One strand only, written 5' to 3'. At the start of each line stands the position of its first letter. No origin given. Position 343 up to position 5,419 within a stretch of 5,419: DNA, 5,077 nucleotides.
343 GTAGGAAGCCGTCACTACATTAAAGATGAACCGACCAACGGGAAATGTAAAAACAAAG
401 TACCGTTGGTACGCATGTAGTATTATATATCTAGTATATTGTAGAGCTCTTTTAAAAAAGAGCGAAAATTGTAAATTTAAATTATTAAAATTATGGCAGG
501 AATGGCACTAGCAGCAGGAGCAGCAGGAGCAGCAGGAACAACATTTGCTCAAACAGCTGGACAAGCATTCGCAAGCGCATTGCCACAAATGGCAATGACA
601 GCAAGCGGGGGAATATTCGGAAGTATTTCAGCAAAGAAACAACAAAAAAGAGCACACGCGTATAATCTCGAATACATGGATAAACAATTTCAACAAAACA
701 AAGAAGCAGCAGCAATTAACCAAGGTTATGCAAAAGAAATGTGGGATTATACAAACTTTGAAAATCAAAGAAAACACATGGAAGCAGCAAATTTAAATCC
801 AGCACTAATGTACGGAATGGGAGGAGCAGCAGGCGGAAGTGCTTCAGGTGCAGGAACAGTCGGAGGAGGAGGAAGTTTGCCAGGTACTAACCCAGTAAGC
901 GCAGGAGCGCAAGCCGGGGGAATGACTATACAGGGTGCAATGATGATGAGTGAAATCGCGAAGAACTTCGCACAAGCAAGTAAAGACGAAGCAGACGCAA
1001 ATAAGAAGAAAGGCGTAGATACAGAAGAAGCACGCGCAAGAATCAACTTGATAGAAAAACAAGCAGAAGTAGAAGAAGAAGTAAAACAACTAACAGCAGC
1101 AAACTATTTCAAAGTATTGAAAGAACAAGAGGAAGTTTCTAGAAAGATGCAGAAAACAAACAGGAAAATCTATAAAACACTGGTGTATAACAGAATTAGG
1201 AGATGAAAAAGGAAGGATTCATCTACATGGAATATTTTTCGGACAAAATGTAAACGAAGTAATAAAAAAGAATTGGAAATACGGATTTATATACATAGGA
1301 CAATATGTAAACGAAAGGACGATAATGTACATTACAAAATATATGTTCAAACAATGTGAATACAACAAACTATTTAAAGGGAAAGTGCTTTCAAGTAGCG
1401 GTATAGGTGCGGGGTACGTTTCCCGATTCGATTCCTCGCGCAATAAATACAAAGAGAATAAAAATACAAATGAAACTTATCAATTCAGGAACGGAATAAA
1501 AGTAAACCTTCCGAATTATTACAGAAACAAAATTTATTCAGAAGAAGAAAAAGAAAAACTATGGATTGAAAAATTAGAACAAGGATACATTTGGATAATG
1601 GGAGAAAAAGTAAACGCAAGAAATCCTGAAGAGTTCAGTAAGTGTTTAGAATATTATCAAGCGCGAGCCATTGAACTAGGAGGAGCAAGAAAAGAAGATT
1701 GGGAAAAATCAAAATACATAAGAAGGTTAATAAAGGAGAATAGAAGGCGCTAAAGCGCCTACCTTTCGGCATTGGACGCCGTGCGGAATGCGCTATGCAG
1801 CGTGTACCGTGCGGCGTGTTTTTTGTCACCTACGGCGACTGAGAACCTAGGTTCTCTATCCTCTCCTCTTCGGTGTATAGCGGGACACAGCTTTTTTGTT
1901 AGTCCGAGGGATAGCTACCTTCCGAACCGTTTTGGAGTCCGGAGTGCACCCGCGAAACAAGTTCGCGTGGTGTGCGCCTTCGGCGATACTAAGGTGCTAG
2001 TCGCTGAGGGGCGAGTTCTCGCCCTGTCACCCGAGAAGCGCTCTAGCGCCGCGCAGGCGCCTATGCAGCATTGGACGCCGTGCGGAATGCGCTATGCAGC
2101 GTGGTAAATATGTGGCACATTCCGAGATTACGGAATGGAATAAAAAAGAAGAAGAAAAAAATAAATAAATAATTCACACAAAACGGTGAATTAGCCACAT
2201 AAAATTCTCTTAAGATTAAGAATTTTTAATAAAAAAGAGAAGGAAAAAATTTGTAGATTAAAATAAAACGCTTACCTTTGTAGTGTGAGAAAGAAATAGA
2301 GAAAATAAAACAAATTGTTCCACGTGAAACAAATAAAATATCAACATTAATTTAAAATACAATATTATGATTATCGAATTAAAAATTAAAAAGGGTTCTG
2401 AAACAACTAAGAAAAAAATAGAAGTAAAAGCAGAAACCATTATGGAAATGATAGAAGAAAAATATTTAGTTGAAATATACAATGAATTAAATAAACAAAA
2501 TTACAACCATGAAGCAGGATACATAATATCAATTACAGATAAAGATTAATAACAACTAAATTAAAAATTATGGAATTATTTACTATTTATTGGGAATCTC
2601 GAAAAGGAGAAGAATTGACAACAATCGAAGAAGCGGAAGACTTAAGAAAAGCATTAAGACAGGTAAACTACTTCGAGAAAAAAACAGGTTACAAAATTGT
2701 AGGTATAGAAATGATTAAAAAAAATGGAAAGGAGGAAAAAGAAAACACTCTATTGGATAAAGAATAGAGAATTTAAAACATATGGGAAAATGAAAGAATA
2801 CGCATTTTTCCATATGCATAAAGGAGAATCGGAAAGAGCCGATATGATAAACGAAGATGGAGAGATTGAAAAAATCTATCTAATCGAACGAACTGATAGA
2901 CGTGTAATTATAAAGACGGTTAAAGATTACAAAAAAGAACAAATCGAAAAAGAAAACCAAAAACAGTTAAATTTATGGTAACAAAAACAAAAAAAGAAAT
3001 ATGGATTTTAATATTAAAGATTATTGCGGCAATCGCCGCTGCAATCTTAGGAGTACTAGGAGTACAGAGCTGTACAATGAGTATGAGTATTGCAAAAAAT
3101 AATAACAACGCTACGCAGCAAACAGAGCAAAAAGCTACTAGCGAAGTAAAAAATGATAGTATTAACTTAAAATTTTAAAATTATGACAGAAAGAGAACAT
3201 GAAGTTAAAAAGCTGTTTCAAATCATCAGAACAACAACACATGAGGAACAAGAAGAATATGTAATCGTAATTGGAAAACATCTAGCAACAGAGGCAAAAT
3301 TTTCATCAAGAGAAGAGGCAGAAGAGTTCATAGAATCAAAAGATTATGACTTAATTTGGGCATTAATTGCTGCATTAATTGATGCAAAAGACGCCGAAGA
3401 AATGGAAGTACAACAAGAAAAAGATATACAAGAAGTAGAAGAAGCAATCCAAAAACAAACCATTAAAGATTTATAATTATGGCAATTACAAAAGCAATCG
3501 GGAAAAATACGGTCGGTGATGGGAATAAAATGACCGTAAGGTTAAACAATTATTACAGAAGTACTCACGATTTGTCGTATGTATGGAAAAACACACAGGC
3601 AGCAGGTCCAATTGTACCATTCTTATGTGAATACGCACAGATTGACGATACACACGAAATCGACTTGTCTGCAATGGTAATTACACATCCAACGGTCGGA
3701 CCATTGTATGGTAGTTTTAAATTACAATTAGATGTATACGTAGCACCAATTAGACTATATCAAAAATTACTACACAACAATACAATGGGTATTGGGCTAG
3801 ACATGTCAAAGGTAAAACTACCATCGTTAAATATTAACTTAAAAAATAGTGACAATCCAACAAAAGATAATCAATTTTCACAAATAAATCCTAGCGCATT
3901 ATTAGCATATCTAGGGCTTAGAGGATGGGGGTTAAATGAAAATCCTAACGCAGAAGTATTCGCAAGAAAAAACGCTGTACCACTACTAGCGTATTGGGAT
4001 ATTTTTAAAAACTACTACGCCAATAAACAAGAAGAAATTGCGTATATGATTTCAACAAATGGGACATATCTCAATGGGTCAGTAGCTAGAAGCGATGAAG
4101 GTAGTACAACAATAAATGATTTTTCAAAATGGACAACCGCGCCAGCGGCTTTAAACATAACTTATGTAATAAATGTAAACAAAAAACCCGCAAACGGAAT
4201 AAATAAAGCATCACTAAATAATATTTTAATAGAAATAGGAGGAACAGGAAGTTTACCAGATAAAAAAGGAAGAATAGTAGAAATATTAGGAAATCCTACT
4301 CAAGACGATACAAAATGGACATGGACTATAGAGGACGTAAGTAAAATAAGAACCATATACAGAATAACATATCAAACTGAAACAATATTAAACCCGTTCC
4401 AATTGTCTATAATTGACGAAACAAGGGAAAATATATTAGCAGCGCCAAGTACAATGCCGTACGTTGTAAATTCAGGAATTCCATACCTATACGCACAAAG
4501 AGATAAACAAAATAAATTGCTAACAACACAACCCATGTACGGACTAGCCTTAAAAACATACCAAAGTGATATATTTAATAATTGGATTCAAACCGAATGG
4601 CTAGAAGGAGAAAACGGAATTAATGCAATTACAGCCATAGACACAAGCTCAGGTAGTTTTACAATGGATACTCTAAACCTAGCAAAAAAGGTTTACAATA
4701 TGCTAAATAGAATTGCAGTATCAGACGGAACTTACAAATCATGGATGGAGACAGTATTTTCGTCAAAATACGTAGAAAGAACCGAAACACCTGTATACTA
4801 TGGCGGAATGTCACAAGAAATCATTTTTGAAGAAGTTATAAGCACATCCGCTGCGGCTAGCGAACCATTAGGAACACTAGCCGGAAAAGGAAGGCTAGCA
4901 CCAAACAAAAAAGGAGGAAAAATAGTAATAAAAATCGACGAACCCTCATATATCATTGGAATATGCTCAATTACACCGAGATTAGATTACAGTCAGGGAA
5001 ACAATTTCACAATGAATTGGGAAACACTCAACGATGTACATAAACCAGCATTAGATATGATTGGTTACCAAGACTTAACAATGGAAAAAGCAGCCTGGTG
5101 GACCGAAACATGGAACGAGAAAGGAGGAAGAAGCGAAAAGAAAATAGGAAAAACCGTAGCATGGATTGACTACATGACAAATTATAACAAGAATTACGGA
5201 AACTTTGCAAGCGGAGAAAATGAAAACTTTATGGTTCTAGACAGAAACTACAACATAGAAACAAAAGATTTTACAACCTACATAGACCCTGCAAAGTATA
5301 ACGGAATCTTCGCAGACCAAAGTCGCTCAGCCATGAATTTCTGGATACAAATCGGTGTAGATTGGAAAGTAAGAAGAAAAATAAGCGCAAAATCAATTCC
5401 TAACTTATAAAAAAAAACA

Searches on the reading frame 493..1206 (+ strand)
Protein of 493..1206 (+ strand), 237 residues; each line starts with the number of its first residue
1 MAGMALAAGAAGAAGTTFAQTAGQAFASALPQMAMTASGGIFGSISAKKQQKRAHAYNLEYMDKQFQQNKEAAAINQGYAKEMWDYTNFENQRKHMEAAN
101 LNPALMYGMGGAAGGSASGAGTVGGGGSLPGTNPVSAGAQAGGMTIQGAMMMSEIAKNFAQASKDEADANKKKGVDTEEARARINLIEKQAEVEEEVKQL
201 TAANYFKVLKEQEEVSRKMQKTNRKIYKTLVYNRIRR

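Call 7: search_protein_families(library=pfam, proteins=[window:493-1206:+], max_evalue=0.01)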
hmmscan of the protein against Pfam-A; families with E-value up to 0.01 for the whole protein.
window:493-1206:+ (237 aa): 0 families

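Call 8: search_protein_families(library=phrogs, proteins=[window:493-1206:+], max_evalue=0.01)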
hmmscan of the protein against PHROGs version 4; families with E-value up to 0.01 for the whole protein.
window:493-1206:+ (237 aa): 2 families
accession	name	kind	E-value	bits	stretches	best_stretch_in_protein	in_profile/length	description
phrog_8689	-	tail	4.9e-08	34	1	33-204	11-177/327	pilot protein for DNA ejection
phrog_11693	-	tail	0.00095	20.3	1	32-214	8-174/228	pilot protein for DNA ejection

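Call 10: find_related_loci(query=window:493-1206:+, collection=viral_contigs, flank=6000)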
Query window:493-1206:+ (237 aa) in viral_contigs; peptide patterns used: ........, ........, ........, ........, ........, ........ (x = any residue, [..] = any of these).
9 stretches matched a pattern, but none encodes a relative of the query by tblastn (E <= 1e-3).

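Call 16: find_encoding_contigs(protein=window:493-1206:+, flank=6000, max_places=10)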
Protein window:493-1206:+ (237 aa): no gene with exactly this product is on record in the collection.

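Call 60: find_homologous_proteins(query=window:493-1134:+, max_evalue=1e-20)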
Query window:493-1134:+ (214 aa): 33 proteins with E <= 1e-20 among 8000 candidates.
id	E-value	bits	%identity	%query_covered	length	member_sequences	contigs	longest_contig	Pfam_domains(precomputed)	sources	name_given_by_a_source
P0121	6.4e-115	400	92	93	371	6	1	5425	-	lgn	-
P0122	1.0e-114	399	92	93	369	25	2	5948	-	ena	-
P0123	6.0e-112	390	90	93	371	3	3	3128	-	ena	-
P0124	6.6e-112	390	90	93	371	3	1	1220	-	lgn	-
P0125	1.3e-110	385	91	91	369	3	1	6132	-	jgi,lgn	jgi:hypothetical protein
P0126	1.9e-109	382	88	91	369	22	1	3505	-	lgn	-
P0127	1.3e-108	379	93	86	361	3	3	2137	-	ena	-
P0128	3.1e-108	378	87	100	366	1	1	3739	-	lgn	-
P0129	4.6e-100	351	93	84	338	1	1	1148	-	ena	-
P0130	9.9e-91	321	89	78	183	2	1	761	-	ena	-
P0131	5.6e-77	276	67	100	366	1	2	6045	-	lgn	-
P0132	1.4e-76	274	65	100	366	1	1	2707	-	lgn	-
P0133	2.0e-76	274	66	100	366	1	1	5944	-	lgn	-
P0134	3.2e-74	267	66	100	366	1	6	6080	-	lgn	-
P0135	1.5e-72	261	67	99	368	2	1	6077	-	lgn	-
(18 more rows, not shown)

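Call 61: find_encoding_contigs(protein=P0121, flank=7000, max_places=3)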
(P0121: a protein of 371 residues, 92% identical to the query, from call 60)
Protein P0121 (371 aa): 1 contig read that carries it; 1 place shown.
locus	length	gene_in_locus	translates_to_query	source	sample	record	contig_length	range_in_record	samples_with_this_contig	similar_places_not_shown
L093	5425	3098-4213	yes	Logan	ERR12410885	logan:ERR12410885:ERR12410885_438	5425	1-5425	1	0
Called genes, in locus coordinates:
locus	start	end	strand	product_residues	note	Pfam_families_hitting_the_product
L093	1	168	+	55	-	?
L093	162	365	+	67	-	PF20096:DUF6486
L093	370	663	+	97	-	-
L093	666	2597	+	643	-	PF02305:Phage_F (faint)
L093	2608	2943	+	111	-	-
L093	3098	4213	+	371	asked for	-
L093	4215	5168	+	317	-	PF23343:REP_ORF2-G2P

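Call 62: find_encoding_contigs(protein=P0122, flank=7000, max_places=3)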
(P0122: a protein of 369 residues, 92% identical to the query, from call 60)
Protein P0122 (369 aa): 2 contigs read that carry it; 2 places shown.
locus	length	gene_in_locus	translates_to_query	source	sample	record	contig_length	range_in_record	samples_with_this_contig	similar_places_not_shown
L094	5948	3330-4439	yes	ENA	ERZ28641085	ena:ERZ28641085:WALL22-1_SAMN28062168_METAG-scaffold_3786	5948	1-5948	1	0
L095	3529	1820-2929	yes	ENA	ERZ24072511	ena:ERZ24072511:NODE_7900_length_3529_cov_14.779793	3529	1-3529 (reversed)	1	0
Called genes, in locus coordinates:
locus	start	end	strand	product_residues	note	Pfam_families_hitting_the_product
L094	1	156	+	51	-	?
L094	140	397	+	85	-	-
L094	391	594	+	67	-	PF20096:DUF6486 (weak)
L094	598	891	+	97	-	-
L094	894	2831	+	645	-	PF02305:Phage_F (faint)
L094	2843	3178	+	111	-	-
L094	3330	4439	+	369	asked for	-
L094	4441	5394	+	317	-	PF23343:REP_ORF2-G2P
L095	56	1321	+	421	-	PF02305:Phage_F (faint)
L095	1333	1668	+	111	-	-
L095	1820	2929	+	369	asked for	-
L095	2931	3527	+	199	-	?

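Call 63: find_encoding_contigs(protein=P0125, flank=7000, max_places=3)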
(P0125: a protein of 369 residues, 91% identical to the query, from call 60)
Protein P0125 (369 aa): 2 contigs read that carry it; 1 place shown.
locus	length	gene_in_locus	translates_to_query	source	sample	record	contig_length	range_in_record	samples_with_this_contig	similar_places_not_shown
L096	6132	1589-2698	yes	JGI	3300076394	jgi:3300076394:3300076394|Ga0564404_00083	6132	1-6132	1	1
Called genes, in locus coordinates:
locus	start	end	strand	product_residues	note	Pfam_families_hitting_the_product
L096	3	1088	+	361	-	?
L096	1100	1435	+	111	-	-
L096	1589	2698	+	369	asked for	-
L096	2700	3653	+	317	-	PF23343:REP_ORF2-G2P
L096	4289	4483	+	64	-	-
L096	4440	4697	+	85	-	-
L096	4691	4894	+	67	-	PF20096:DUF6486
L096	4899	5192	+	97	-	-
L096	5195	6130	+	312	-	?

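Call 64: find_encoding_contigs(protein=P0127, flank=7000, max_places=3)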
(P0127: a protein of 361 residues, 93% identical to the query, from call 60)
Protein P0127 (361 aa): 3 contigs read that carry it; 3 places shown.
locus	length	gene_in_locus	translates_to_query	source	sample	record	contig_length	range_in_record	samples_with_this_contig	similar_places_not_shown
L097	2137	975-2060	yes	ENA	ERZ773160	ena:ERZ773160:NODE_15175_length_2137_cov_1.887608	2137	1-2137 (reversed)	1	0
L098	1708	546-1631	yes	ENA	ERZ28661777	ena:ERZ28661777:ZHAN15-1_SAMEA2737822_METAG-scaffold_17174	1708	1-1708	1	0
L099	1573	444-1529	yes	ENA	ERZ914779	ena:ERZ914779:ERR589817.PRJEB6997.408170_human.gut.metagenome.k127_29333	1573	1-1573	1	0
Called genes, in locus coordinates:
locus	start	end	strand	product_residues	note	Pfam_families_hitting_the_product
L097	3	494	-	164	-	?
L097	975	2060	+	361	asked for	-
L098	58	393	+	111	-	-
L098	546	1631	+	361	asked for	-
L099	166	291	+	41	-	-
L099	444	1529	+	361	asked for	-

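Call 68: search_protein_families(library=pfam, proteins=[L093:4215-5168:+], max_evalue=1)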
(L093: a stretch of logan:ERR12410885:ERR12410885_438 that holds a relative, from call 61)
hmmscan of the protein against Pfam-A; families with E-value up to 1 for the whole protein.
L093:4215-5168:+ (317 aa): 4 families
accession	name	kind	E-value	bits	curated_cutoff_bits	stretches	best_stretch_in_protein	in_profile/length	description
PF23343.2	REP_ORF2-G2P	-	7.1e-14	52.3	27.8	1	67-185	3-98/99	Replication-associated protein ORF2/G2P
PF23658.1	PDZ_CPAF_rel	-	0.095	13.1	27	1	187-241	65-113/120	CPAF-like PDZ domain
PF11230.13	YjjI-like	-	0.1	11.4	23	1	151-198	416-463/485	Glycyl radical enzyme YjjI-like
PF03330.24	DPBB_1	-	0.25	12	28.8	0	36-75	13-52/83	Lytic transglycolase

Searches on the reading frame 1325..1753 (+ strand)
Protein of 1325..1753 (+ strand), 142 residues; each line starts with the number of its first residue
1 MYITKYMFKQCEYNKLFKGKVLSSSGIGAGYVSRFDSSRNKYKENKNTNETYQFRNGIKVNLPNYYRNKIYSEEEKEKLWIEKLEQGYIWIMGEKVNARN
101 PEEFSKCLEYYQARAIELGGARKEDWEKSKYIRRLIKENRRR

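Call 17: find_encoding_contigs(protein=window:1325-1753:+, flank=6000, max_places=10)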
Protein window:1325-1753:+ (142 aa): no gene with exactly this product is on record in the collection.

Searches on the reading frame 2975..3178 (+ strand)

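Call 7: search_protein_families(library=pfam, proteins=[window:2975-3178:+], max_evalue=0.01)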
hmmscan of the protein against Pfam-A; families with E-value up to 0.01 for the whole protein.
window:2975-3178:+ (67 aa): 1 family
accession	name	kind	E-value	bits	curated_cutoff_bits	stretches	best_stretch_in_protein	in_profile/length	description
PF20096.4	DUF6486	-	9.6e-12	44.8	22.7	1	5-33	1-29/31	Family of unknown function (DUF6486)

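Call 8: search_protein_families(library=phrogs, proteins=[window:2975-3178:+], max_evalue=0.01)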
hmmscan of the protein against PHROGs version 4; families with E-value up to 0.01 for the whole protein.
window:2975-3178:+ (67 aa): 0 families

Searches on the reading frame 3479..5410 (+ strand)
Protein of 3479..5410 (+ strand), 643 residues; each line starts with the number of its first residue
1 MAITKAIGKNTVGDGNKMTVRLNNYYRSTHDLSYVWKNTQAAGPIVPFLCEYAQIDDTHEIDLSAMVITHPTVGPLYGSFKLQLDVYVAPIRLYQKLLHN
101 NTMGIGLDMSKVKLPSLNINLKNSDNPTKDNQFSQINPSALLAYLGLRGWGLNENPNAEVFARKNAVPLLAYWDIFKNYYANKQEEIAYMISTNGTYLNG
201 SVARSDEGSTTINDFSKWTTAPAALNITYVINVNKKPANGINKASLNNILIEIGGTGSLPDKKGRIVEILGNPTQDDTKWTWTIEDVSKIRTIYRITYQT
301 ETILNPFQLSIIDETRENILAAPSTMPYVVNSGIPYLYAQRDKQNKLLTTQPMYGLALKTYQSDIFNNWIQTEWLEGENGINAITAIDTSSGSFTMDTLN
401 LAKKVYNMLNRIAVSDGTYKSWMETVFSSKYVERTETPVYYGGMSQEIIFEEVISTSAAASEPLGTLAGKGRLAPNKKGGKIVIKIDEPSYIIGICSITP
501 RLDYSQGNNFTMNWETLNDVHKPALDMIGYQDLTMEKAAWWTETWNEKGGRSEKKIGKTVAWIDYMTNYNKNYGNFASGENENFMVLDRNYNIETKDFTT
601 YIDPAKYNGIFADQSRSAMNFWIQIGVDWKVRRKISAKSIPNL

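Call 7: search_protein_families(library=pfam, proteins=[window:3479-5410:+], max_evalue=0.01)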
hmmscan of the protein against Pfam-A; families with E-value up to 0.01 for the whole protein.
window:3479-5410:+ (643 aa): 1 family
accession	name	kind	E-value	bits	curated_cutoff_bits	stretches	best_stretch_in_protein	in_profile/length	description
PF02305.22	Phage_F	-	6.4e-09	35.5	25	1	390-582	249-438/501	Capsid protein (F protein)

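Call 8: search_protein_families(library=phrogs, proteins=[window:3479-5410:+], max_evalue=0.01)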
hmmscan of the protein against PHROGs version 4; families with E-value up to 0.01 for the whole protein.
window:3479-5410:+ (643 aa): 1 family
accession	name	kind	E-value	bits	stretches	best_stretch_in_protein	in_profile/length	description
phrog_514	-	head and packaging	1.8e-41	143.4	2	373-643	249-515/531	major head protein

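Call 86: search_dna_similar(query=window:3479-5410:+, collection=phages, mode=protein, max_rows=15)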
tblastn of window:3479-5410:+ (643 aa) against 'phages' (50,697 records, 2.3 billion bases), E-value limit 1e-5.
Records with a match: 418; places in all: 425; records where one place covers at least 80% of the query: 118.
Best place of each record, by identity: <60% 418.
By first word of the organism name: bajarodmic 136; Dulem 73; Microviridae 70; Tortoise 43; Microvirus 30; Dipodfec 22; Sigmofec 14; Peromfec 7; Rattus 5; Parabacteroides 5; and 8 more.
By host as written in the record: - 146; Peromyscus fraterculus 64; Gopherus morafkai 43; Varecia variegata 40; porcine 20; Dipodomys merriami 18; Eulemur fulvus collaris 9; Marmota flaviventris 9; and 20 more.
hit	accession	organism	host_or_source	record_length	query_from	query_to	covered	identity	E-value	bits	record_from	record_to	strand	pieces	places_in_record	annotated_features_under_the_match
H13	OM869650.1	Peromfec virus RodF8_19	Peromyscus boylii; specimen_voucher: ...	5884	3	643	100%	52.9%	0e+0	635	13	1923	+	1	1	major capsid protein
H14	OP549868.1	Microvirus sp.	Homo sapiens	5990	3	643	100%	51.5%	0e+0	604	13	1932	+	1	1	major capsid protein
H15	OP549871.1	Microvirus sp.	Homo sapiens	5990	3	643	100%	51.5%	0e+0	604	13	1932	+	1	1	major capsid protein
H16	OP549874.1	Microvirus sp.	Homo sapiens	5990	3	643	100%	51.5%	0e+0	604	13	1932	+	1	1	major capsid protein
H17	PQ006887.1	bajarodmic virus 670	Chaetodipus spinatus feces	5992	1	643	100%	50.2%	0e+0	608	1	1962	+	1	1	major capsid protein | hypothetical protein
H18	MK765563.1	Tortoise microvirus 13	Gopherus morafkai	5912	1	643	100%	49.9%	0e+0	612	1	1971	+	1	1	major capsid protein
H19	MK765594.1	Tortoise microvirus 13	Gopherus morafkai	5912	1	643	100%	49.9%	0e+0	612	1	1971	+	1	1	major capsid protein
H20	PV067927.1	Microviridae sp.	Homo sapiens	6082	1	643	100%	49.5%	0e+0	578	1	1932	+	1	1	major capsid protein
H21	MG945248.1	Microviridae sp.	dog feces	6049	3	643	83%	57.2%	4e-121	619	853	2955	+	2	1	similar to VP1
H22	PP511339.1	Dulem virus 218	Eulemur coronatus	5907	1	643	100%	46.7%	2e-174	549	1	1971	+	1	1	major capsid protein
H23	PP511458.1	Dulem virus 218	Varecia variegata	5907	1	643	100%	46.7%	2e-174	549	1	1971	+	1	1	major capsid protein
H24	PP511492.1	Dulem virus 218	Varecia variegata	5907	1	643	100%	46.7%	3e-174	548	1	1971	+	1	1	major capsid protein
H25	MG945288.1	Microviridae sp.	goose feces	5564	1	643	100%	46.6%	3e-171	538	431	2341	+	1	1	similar to VP1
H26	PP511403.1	Dulem virus 213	Eulemur fulvus collaris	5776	1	643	100%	46.5%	0e+0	566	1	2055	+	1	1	major capsid protein | hypothetical protein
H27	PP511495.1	Dulem virus 213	Varecia variegata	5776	1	643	100%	46.5%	0e+0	566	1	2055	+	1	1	major capsid protein | hypothetical protein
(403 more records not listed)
